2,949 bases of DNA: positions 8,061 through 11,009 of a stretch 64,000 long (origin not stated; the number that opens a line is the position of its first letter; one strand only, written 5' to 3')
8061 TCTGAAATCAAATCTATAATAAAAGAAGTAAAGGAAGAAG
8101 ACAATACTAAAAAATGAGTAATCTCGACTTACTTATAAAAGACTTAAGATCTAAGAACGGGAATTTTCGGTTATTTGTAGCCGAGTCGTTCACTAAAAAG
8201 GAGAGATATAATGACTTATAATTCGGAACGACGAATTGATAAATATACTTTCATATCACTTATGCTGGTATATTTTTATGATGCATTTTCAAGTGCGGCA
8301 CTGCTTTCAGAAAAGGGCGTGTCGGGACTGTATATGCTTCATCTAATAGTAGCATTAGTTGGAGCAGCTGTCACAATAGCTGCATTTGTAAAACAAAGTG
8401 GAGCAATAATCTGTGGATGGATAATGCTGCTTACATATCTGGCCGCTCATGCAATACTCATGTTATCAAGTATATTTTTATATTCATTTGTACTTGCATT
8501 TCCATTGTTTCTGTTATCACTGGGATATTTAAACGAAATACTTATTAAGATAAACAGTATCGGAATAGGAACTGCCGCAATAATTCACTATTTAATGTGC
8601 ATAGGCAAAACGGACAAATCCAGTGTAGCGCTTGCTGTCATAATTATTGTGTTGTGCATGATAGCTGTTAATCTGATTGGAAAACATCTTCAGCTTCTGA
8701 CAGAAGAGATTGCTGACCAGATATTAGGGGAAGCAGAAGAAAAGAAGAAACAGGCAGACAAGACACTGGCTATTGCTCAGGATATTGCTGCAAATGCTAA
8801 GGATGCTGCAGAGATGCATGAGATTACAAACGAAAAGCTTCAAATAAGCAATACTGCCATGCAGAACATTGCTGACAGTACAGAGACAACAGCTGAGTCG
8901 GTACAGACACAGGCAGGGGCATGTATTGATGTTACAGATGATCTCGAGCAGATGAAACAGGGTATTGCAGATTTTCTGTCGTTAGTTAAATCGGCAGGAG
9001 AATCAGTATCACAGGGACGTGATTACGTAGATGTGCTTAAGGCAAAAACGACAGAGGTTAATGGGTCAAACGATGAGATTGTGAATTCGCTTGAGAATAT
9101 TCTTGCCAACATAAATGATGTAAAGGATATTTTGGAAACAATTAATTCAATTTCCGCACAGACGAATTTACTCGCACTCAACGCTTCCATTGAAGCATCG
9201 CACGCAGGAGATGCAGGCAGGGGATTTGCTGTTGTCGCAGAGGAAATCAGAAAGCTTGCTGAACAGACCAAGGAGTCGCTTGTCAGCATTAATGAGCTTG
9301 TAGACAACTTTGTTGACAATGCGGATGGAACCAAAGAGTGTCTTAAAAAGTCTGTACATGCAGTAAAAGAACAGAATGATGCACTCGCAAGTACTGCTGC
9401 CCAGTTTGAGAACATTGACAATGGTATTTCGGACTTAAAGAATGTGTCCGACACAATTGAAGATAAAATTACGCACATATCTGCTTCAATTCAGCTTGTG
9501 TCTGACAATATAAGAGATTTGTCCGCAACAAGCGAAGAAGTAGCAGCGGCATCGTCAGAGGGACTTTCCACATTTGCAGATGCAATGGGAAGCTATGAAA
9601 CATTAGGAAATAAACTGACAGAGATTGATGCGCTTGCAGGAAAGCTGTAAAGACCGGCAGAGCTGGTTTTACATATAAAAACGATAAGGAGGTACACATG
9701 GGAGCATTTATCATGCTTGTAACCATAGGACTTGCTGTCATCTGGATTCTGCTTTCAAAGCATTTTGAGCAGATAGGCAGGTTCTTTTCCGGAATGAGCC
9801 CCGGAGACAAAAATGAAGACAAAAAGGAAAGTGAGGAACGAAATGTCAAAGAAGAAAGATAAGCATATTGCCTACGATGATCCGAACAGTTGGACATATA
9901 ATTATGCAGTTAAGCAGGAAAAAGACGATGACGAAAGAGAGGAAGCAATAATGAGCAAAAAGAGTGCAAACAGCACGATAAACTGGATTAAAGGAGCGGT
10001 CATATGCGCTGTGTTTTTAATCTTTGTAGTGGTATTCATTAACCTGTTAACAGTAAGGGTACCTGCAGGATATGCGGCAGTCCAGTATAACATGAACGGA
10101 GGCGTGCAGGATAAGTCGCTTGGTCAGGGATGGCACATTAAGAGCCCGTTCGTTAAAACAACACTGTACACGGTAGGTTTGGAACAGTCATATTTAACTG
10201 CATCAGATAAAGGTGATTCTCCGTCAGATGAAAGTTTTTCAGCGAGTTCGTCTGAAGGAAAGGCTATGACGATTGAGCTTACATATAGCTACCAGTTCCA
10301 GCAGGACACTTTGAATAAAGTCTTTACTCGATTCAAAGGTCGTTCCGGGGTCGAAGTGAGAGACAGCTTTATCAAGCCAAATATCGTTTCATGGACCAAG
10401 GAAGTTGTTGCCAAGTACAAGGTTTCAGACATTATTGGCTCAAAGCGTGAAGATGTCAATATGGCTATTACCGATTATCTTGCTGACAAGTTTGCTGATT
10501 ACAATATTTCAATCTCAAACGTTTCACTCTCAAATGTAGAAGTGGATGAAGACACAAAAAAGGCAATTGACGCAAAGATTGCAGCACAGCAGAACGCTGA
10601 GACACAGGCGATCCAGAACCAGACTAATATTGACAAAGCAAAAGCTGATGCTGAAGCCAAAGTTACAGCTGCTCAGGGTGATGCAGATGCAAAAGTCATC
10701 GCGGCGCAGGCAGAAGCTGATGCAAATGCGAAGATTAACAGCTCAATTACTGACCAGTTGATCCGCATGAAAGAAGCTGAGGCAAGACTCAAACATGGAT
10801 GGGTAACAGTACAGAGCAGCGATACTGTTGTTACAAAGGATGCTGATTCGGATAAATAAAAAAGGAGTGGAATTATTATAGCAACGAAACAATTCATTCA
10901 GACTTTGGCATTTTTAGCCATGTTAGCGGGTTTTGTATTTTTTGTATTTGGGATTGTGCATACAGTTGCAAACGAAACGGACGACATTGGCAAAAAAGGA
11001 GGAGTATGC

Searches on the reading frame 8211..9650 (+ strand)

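Call 12: search_protein_families(library=pfam, proteins=[window:8211-9650:+], max_evalue=0.01)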
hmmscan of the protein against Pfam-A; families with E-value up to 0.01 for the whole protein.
window:8211-9650:+ (479 aa): 4 families
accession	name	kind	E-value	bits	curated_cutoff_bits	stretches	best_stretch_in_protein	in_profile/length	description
PF00015.26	MCPsignal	-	9.6e-32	110.6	34.6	1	282-438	13-169/172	Methyl-accepting chemotaxis protein (MCP) signalling domain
PF00430.23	ATP-synt_B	-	5.1e-07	30.3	28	1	138-241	6-106/132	ATP synthase B/B' CF(0)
PF06160.17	EzrA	-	0.00087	18.1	39.6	1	350-467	70-185/557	Septation ring formation regulator, EzrA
PF09325.15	Vps5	-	0.0089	16.1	27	1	376-473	10-105/236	Vps5 C terminal like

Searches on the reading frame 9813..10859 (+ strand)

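Call 12: search_protein_families(library=pfam, proteins=[window:9813-10859:+], max_evalue=0.01)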
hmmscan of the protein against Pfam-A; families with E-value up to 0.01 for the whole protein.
window:9813-10859:+ (348 aa): 4 families
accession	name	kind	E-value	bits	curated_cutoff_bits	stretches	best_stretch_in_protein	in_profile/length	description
PF01145.31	Band_7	-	3e-25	89.7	23.6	1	82-271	2-174/176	SPFH domain / Band 7 family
PF14812.11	PBP1_TM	-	0.0012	19.5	27.8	1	4-74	18-85/85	Transmembrane domain of transglycosylase PBP1 at N-terminal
PF22081.2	SwaI-like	-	0.0031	17.5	27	1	196-268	18-88/208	SwaI restriction endonuclease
PF13421.11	Band_7_1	-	0.0035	17.4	24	1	187-257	137-208/211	SPFH domain-Band 7 family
